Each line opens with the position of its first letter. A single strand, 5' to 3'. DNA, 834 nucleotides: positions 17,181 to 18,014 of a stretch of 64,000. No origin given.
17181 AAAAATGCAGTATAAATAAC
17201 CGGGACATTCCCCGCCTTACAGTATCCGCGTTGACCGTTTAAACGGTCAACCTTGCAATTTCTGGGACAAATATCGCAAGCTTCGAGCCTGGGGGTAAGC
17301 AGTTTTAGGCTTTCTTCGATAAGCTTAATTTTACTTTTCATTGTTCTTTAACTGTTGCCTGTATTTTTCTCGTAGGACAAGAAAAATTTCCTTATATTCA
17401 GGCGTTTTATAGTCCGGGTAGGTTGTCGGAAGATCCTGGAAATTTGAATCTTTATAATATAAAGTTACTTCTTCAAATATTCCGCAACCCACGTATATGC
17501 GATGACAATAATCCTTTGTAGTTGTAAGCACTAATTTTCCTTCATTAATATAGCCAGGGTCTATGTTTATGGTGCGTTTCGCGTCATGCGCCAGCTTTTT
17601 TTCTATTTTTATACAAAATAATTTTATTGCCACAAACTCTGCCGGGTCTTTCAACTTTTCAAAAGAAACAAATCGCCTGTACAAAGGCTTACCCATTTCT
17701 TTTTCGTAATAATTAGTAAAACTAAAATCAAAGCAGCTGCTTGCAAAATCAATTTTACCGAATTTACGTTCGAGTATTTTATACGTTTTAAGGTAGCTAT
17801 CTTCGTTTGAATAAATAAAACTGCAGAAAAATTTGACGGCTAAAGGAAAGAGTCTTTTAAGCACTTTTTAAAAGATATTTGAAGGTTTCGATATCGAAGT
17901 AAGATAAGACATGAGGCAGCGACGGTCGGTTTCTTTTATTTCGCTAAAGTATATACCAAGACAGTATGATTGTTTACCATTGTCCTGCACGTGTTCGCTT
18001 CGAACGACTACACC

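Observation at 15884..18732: Six-gene minus-strand operon pairing two stand-alone PilZ receptors and a Zn-ribbon microprotein with DUF4416, a PflX-like radical SAM enzyme and a DUF2062 membrane protein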

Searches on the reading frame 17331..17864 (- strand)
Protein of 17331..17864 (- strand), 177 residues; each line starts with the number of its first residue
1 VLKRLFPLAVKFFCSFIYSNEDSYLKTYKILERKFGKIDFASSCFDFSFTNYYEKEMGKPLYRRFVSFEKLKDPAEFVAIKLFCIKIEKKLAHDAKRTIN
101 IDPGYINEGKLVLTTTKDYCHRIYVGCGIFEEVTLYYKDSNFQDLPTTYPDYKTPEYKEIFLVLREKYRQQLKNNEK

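Call 3: search_protein_families(library=pfam, proteins=[window:17331-17864:-], max_evalue=0.01)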
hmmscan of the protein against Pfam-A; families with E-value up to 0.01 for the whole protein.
window:17331-17864:- (177 aa): 1 family
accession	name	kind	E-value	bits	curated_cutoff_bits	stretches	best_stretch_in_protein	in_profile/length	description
PF14385.11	DUF4416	-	8.5e-59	198.5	27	1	10-168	3-162/162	Domain of unknown function (DUF4416)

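Call 4: search_protein_families(library=ncbifam, proteins=[window:17331-17864:-], max_evalue=0.01)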
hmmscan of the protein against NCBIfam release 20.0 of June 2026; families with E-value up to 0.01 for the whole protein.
window:17331-17864:- (177 aa): 0 families

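Call 13: find_homologous_proteins(query=window:17331-17864:-)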
Query window:17331-17864:- (177 aa): 397 proteins with E <= 0.001 among 420 candidates; the best 120 are listed.
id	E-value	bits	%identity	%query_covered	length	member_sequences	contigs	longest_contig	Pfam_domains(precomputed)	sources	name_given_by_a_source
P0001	3.2e-102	358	91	100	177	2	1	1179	PF14385.12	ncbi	-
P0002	2.6e-101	355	90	100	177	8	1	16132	PF14385.12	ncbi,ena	ncbi:MAG: DUF4416 family protein [Candidatus Omnitrophota bacterium]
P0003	2.6e-96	338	84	100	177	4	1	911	PF14385.12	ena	-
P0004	1.9e-94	332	85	100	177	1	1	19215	PF14385.12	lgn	-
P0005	4.8e-91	321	82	100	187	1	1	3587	PF14385.12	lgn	-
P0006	1.2e-89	317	82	100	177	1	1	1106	PF14385.12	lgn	-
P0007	1.5e-87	310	80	100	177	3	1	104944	PF14385.12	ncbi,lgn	-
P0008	2.4e-86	306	78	100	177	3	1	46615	PF14385.12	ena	-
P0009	2.9e-86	306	77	98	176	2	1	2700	PF14385.12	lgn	-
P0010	6.3e-86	305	79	100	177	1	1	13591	PF14385.12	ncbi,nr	ncbi:MAG: DUF4416 family protein [Candidatus Omnitrophica bacterium]|nr:DUF4416 family protein [Cand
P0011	4.8e-85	302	77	100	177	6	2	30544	PF14385.12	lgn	-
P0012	4.2e-82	292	75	100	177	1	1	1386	PF14385.12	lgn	-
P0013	2.5e-80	286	76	96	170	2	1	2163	PF14385.12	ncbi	-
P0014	1.9e-71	257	69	100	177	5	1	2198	PF14385.12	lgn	-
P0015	4.0e-71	256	80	83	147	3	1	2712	PF14385.12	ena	-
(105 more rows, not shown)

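Call 15: find_related_loci(query=A1, collection=genome_contigs, flank=8000)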
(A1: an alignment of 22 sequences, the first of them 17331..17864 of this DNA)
Query A1 (177 aa) in genome_contigs; peptide patterns used: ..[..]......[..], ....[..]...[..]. (x = any residue, [..] = any of these).
599 stretches matched a pattern (row limit reached: there are more); 598 encode a relative of the query (tblastn E <= 1e-3); the best 80 are kept; 80 distinct loci.
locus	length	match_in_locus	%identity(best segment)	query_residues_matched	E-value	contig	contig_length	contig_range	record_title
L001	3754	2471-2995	70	1-175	1e-77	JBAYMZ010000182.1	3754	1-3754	MAG: Candidatus Omnitrophota bacterium isolate SO_2016_LW1_52 scaffold46530_LW64-88_2016, whole genome shotgun sequence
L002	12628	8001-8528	61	1-176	1e-69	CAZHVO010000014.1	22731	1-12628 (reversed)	MAG TPA_asm: uncultured Planctomycetia bacterium isolate SRP178699_co2_518 genome assembly, contig: NODE_1456_length_227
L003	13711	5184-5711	59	1-176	1e-67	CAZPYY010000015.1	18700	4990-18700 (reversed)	MAG TPA_asm: uncultured Planctomycetia bacterium isolate binchicken_co330_156 genome assembly, contig: NODE_2932_length_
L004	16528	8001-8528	60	1-176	7e-67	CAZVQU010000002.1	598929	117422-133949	MAG TPA_asm: uncultured Planctomycetia bacterium isolate SRP167671_co3_96 genome assembly, contig: NODE_3_length_598929_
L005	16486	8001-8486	61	10-171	4e-65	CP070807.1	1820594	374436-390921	MAG: Candidatus Omnitrophota bacterium isolate bin1292 chromosome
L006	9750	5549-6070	55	1-174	4e-64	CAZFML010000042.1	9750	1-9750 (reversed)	MAG TPA_asm: uncultured Planctomycetia bacterium isolate SRP077602_co2_410 genome assembly, contig: NODE_10506_length_97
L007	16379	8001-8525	55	1-175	1e-62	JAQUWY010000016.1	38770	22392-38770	MAG: Candidatus Omnitrophota bacterium isolate STD2_200 NODE_3614_length_38770_cov_5.572212_Sandtown_D2, whole genome sh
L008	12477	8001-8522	55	1-174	3e-62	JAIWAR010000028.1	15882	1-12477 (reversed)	MAG: Methanosarcinales archaeon isolate SFP3_US_05_3 NODE_933_length_15882_cov_4.839099, whole genome shotgun sequence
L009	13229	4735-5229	56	9-173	3e-59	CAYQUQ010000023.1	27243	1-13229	MAG TPA_asm: uncultured Planctomycetia bacterium isolate SRP200020_co1_304 genome assembly, contig: NODE_2318_length_272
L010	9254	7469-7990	51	1-174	1e-56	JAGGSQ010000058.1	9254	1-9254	MAG: Candidatus Omnitrophota bacterium isolate AUK026 PB_MANV_026_c_000000000197, whole genome shotgun sequence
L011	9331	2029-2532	56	7-174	2e-53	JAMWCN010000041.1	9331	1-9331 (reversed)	MAG: Candidatus Omnitrophota bacterium isolate QZM4_1.bins.127.Tibet NODE_22136_length_9331_cov_4.171990, whole genome s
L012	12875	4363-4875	49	2-174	1e-51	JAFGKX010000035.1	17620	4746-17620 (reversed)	MAG: Candidatus Omnitrophota bacterium isolate Zod_Metabat.364 k87_4417690, whole genome shotgun sequence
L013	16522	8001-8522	51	2-177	8e-51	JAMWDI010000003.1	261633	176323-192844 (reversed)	MAG: Candidatus Omnitrophota bacterium isolate SRBZ-1.bins.85.201808 NODE_26_length_261633_cov_67.892897, whole genome s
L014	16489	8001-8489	50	10-172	2e-50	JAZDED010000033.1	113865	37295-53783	MAG: Candidatus Omnitrophota bacterium isolate MEGAHIT-group-0.121 k141_12273344, whole genome shotgun sequence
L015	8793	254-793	48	1-177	4e-50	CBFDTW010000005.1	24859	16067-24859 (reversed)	MAG TPA_asm: uncultured bacterium isolate SRR6823440_binner12_Refined_134 genome assembly, contig: ERZ650341.918, whole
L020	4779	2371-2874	52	2-171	5e-49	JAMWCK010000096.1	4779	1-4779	MAG: Candidatus Omnitrophota bacterium isolate QZM4_1.bins.76.Tibet NODE_54197_length_4779_cov_2.536113, whole genome sh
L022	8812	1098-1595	49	9-174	2e-48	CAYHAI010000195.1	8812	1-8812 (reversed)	MAG TPA_asm: uncultured Planctomycetales bacterium isolate ERP119294_co2_437 genome assembly, contig: k141_4913410, whol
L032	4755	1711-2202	49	7-169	5e-47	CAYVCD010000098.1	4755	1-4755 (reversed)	MAG TPA_asm: uncultured Planctomycetia bacterium isolate SRP178699_co1_431 genome assembly, contig: NODE_26959_length_47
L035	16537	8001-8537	46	1-176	2e-46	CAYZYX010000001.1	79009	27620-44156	MAG TPA_asm: uncultured Clostridia bacterium isolate binchicken_co19_596 genome assembly, contig: NODE_240_length_79009_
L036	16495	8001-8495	47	9-173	3e-46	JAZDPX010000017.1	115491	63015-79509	MAG: Candidatus Omnitrophota bacterium isolate MEGAHIT-group-0.9 k141_2447409, whole genome shotgun sequence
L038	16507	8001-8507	46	7-175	2e-46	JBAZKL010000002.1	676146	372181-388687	MAG: Candidatus Omnitrophota bacterium isolate SO_2017_LW4_142 scaffold_26_c1_LW137-91_2017, whole genome shotgun sequen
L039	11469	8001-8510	49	7-176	2e-46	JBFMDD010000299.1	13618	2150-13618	MAG: bacterium isolate MAG210 MAG210_299, whole genome shotgun sequence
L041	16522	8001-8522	47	1-174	2e-46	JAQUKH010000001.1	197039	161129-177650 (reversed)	MAG: bacterium isolate STD1_102 NODE_121_length_197039_cov_4.429943_Sandtown_D1, whole genome shotgun sequence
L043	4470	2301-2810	47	7-172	4e-46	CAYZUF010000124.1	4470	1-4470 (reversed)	MAG TPA_asm: uncultured Thermotogae bacterium isolate binchicken_co77_118 genome assembly, contig: NODE_19798_length_447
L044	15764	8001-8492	46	10-173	6e-46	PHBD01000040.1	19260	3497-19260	MAG: Deltaproteobacteria bacterium HGW-Deltaproteobacteria-19 bjp_ig2102_scaffold_1663, whole genome shotgun sequence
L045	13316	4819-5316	47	7-171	2e-45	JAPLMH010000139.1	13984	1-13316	MAG: Candidatus Omnitrophota bacterium isolate LacPavin_0920_WC70_MAG_48_9 LacPavin_0920_WC70_scaffold_348633, whole gen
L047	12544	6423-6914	46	10-173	1e-45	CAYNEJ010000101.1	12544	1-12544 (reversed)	MAG TPA_asm: uncultured Syntrophaceae bacterium isolate SRP192927_co6_611 genome assembly, contig: NODE_12406_length_125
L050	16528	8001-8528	43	2-176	2e-45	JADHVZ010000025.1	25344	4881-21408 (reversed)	MAG: Candidatus Omnitrophota bacterium isolate BS750m-G14 BS-750m-C2610, whole genome shotgun sequence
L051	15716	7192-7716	44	7-176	2e-43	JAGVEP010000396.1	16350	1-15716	MAG: Phycisphaerae bacterium isolate DeMMO2_9 c_000000035580, whole genome shotgun sequence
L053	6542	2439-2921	47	10-170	4e-45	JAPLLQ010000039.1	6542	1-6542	MAG: Candidatus Omnitrophota bacterium isolate LacPavin_0419_WC90_MAG_41_7 LacPavin_0419_WC90_scaffold_775066, whole gen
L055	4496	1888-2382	46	10-174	4e-45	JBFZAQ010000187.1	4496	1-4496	MAG: Candidatus Omnitrophota bacterium isolate PPR_0471 k121_6836312, whole genome shotgun sequence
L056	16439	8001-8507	47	5-173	4e-45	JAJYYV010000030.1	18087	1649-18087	MAG: bacterium isolate FK4.bin61 NODE_3398_length_18087_cov_2.480345, whole genome shotgun sequence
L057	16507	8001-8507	44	9-176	3e-45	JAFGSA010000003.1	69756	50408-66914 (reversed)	MAG: Elusimicrobia bacterium isolate Zod_Metabat.862 k87_299649, whole genome shotgun sequence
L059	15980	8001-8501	46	7-173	6e-45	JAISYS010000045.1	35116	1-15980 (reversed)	MAG: Candidatus Endomicrobiellum cubanum isolate Nc350_bin45 k119_3955114, whole genome shotgun sequence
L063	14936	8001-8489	50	2-166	2e-44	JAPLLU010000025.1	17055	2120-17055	MAG: Candidatus Omnitrophota bacterium isolate LacPavin_0920_SED5_MAG_40_17 LacPavin_0920_SED5_scaffold_2673516, whole g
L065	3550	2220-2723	49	10-173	2e-44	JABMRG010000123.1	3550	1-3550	MAG: Candidatus Omnitrophota bacterium isolate bin.468 k141_5147466, whole genome shotgun sequence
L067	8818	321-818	44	10-174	4e-44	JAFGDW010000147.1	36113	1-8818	MAG: candidate division KSB1 bacterium isolate Zod_Metabat.1197 k87_6346683, whole genome shotgun sequence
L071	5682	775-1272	46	10-175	8e-44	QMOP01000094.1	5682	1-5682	MAG: Caldiserica bacterium isolate B21_G15 B21_Guay15_scaffold_06019, whole genome shotgun sequence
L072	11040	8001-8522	47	1-173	1e-43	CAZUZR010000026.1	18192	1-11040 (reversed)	MAG TPA_asm: uncultured Planctomycetia bacterium isolate binchicken_co266_232 genome assembly, contig: NODE_5028_length_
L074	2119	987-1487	44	7-173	1e-43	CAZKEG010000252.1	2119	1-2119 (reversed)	MAG TPA_asm: uncultured Thermodesulfobacteriota bacterium isolate SRP338002_co1_218 genome assembly, contig: NODE_48125_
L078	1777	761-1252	50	10-172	5e-44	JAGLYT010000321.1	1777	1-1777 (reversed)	MAG: bacterium isolate RS_13_36 ZL320.bin.36.fa_321, whole genome shotgun sequence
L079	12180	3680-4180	44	5-171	3e-43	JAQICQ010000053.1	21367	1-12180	MAG: Elusimicrobia bacterium isolate GH52 k119_504953, whole genome shotgun sequence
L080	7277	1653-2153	45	7-173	4e-43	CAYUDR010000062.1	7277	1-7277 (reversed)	MAG TPA_asm: uncultured Planctomycetia bacterium isolate SRP178699_co2_103 genome assembly, contig: NODE_11651_length_72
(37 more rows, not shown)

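Call 20: search_protein_families(library=pfam, proteins=[L013:8522-9403:+, L015:796-1446:+, L057:8510-11089:+, L057:6286-7947:+, L059:8504-9595:+, L067:824-1840:+, L041:7262-8020:+, L012:4905-5657:+, L039:8520-9560:+, L036:8498-9277:+], max_evalue=0.001)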
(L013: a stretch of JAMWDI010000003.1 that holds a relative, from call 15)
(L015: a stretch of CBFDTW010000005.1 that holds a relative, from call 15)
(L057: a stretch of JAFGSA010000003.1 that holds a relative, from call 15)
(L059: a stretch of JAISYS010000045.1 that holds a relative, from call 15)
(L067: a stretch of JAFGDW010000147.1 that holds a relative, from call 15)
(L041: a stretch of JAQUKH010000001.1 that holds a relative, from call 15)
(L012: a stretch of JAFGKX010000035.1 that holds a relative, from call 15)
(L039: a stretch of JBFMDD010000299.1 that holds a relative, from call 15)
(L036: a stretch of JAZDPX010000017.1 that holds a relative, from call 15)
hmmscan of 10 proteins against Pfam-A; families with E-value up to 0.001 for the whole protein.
L013:8522-9403:+ (293 aa): 11 families
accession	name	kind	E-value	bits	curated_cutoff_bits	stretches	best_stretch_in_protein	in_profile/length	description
PF12146.15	Hydrolase_4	-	3.2e-13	50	27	1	68-181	2-117/239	Serine aminopeptidase, S33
PF00561.26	Abhydrolase_1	-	6.8e-13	49.3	25.8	1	72-181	2-110/245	alpha/beta hydrolase fold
PF02129.25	Peptidase_S15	-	2.4e-10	41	23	1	97-179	52-134/262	X-Pro dipeptidyl-peptidase (S15 family)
PF20434.5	BD-FAE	-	3.2e-10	40.3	26.8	1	123-249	68-214/215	BD-FAE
PF00326.27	Peptidase_S9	-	4.8e-09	36.5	22.6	1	120-284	43-208/213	Prolyl oligopeptidase family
PF01738.24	DLH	-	4.9e-08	33.3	21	1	124-256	80-175/217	Dienelactone hydrolase family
PF05448.18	AXE1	-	1.8e-06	27.4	21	1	111-261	146-300/321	Acetyl xylan esterase (AXE1)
PF08840.17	BAAT_C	-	2.2e-06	28.3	20.9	1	127-242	8-131/210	BAAT / Acyl-CoA thioester hydrolase C terminal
PF03959.19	FSH1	-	1.7e-05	25.1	21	1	121-263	81-199/211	Serine hydrolase (FSH1)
PF12697.13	Abhydrolase_6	-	2e-05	25.8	26.3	1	73-186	1-109/217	Alpha/beta hydrolase family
PF03583.20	LIP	-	0.00059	19.7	23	0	201-249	193-240/286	Secretory lipase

L015:796-1446:+ (216 aa): 1 family
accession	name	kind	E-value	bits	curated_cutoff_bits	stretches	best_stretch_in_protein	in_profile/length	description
PF01558.24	POR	-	3.4e-41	141.7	27.4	1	14-190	1-172/173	Pyruvate ferredoxin/flavodoxin oxidoreductase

L057:8510-11089:+ (859 aa): 5 families
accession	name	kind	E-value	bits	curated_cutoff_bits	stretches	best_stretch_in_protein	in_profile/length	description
PF01743.26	PolyA_pol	-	7.4e-27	94.6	23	1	467-594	1-126/126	Poly A polymerase head domain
PF01368.27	DHH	-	1.6e-08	35.3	28.1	1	3-144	3-125/125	DHH family, N-terminal domain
PF12627.12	PolyA_pol_RNAbd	-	2.4e-08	34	22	1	619-680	1-60/64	Probable RNA and SrmB- binding site of polymerase A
PF02272.25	DHHA1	-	7.4e-07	30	25.9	1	224-303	18-98/102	DHHA1 domain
PF00571.33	CBS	-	8.5e-06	26.5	24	1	311-366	1-56/57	CBS domain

L057:6286-7947:+ (553 aa): 7 families
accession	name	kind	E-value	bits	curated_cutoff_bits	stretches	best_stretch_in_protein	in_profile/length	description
PF13646.12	HEAT_2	-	3e-33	114.4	27.7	4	460-535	10-86/88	HEAT repeats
PF03130.22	HEAT_PBS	-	3.2e-15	55.3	20.9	0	497-523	1-27/27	PBS lyase HEAT-like repeat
PF02985.28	HEAT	-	6e-11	42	23.5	0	351-375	2-26/31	HEAT repeat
PF00990.26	GGDEF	-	4.2e-10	40.1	23.8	1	11-94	5-89/161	Diguanylate cyclase, GGDEF domain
PF12717.13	Cnd1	-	1.3e-06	29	26.4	0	514-549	23-58/162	non-SMC mitotic condensation complex subunit 1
PF13513.12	HEAT_EZ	-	2.9e-05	24.9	27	0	512-535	28-51/55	HEAT-like repeat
PF01602.26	Adaptin_N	-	0.00012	21.2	37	0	351-414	81-147/524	Adaptin N terminal region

L059:8504-9595:+ (363 aa): 2 families
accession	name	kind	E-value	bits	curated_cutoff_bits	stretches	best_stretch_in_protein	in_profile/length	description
PF00149.33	Metallophos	-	1.9e-15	58.2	21.5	1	145-307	1-190/191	Calcineurin-like phosphoesterase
PF12850.12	Metallophos_2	-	1.2e-05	25.8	27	1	145-245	1-86/154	Calcineurin-like phosphoesterase superfamily domain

L067:824-1840:+ (338 aa): 2 families
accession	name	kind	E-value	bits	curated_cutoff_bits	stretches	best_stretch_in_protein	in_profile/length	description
PF00586.29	AIRS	-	1.8e-23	83.5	24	1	58-162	14-111/112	AIR synthase related protein, N-terminal domain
PF02769.27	AIRS_C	-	3.1e-22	79.8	23.1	1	175-337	1-148/156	AIR synthase related protein, C-terminal domain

L041:7262-8020:+ (252 aa): 3 families
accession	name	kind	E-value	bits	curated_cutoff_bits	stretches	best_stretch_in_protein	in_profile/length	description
PF13484.11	Fer4_16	-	4.5e-06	27.8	30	1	181-233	2-63/66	4Fe-4S double cluster binding domain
PF12838.12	Fer4_7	-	0.00065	20.5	27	0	181-233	2-48/52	4Fe-4S dicluster domain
PF13187.11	Fer4_9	-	0.00081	19.8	27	0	181-196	2-17/52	4Fe-4S dicluster domain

L012:4905-5657:+ (250 aa): 2 families
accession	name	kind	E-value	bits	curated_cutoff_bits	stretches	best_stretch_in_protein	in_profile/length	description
PF01557.24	FAA_hydrolase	-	9.4e-72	241.6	23.9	1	55-250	1-214/214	Fumarylacetoacetate (FAA) hydrolase C-terminal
PF10370.14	Rv2993c-like_N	-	4e-10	40.9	21.3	1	1-50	1-50/50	Rv2993c-like, N-terminal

L039:8520-9560:+ (346 aa): 3 families
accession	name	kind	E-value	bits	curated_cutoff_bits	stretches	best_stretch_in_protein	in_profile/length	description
PF00483.29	NTP_transferase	-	4.4e-42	144.8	21.2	1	4-282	2-243/245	Nucleotidyl transferase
PF22640.1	ManC_GMP_beta-helix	-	2.6e-24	85.3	27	1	289-343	1-55/55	MannoseP isomerase/GMP-like beta-helix domain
PF12804.13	NTP_transf_3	-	1.4e-07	32.3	27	1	4-113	1-96/160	MobA-like NTP transferase domain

L036:8498-9277:+ (259 aa): 1 family
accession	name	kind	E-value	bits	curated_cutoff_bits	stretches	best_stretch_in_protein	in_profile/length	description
PF01261.30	AP_endonuc_2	-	2.5e-33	116.2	31.1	1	38-254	21-248/249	Xylose isomerase-like TIM barrel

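Call 21: search_solved_structures(query=A1, max_evalue=1)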
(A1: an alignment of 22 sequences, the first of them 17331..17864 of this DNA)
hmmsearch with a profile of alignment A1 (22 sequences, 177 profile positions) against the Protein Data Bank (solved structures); distinct sequences matched with E-value up to 1: 3.
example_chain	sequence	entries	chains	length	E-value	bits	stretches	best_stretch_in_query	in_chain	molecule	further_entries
8cri_A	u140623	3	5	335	0.17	14.9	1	48-134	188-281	lipoate--protein ligase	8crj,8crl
8gsx_A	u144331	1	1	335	0.19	14.7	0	51-112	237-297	pili protein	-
4v7e_Cr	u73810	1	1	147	0.35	13.8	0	83-118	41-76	60S ribosomal protein L28E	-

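Call 25: find_encoding_contigs(protein=P0007, flank=10000, max_places=2)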
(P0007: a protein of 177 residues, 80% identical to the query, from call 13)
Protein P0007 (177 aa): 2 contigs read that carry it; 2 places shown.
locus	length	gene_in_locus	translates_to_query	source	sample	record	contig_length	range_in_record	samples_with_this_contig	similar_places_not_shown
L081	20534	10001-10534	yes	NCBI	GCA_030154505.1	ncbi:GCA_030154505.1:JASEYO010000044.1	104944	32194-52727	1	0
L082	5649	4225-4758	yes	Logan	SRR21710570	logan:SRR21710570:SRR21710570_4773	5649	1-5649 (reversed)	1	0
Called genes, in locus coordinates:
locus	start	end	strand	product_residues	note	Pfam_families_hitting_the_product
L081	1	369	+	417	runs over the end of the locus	PF01964:ThiC_Rad_SAM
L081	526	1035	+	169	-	PF01551:Peptidase_M23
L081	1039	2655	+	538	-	-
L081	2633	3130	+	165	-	PF00149:Metallophos (faint), PF12850:Metallophos_2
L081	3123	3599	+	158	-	PF04677:CwfJ_C_1 (faint), PF11969:DcpS_C (weak), PF01230:HIT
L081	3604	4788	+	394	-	PF01966:HD, PF13286:HD_assoc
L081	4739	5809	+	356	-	PF13487:HD_5, PF01966:HD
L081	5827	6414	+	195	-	PF05036:SPOR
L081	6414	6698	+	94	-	-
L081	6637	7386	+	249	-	PF06347:SH3_4 (faint), PF08239:SH3_3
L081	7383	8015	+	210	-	PF02163:Peptidase_M50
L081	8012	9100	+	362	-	PF13685:Fe-ADH_2 (weak), PF01761:DHQ_synthase, PF24621:DHQS_C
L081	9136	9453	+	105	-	PF07238:PilZ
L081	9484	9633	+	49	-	-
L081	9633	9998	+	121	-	PF07238:PilZ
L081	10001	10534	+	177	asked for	PF14385:DUF4416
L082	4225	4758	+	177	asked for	PF14385:DUF4416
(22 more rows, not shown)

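Call 26: find_encoding_contigs(protein=P0002, flank=10000, max_places=2)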
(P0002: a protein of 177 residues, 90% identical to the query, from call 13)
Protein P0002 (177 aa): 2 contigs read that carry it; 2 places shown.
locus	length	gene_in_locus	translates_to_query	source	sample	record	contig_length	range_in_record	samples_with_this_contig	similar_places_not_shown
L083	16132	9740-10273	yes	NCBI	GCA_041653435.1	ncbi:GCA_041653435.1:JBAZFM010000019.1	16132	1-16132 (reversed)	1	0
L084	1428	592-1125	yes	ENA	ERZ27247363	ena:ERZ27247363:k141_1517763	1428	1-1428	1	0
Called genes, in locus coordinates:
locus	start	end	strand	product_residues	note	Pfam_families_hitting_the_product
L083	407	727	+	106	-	PF01551:Peptidase_M23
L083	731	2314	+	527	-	-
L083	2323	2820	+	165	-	PF00149:Metallophos (faint), PF12850:Metallophos_2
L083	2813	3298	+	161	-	PF01230:HIT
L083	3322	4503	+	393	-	PF01966:HD, PF13286:HD_assoc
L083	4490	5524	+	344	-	PF13487:HD_5, PF01966:HD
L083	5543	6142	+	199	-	PF05036:SPOR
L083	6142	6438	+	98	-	-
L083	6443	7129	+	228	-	PF06347:SH3_4 (faint), PF08239:SH3_3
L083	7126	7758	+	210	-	PF02163:Peptidase_M50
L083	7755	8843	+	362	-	PF13685:Fe-ADH_2, PF01761:DHQ_synthase, PF24621:DHQS_C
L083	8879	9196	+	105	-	PF07238:PilZ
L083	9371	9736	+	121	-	PF07238:PilZ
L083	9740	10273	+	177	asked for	PF14385:DUF4416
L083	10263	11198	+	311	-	PF04055:Radical_SAM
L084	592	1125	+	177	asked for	PF14385:DUF4416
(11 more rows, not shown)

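Call 28: predict_structure(alignment_id=A1)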
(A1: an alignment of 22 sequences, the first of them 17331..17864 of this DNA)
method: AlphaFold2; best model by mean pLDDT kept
length: 177 residues; sequences in the alignment: 22
mean_pLDDT: 91.9   pTM: 0.87
mean pLDDT of the five models: 91.9, 91.8, 91.7, 91.0, 90.4
residues with pLDDT >= 90: 141; 70-90: 29; 50-70: 3; < 50: 4
segments of 3 or more residues with pLDDT < 50: 1-4
pLDDT, mean of each block of 10 residues (from residue 1): 64 97 98 98 92 91 97 95 98 93 94 92 94 94 88 93 96 80
secondary structure, 60 per line:
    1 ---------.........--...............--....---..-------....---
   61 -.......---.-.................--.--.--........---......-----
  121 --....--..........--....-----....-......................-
elements in order: E10-18 H21-35 E38-41 H54-57 E62-68 H74-90 E99-106 E110-115 E123-126 E129-138 E141-144 H150-153 H155-176
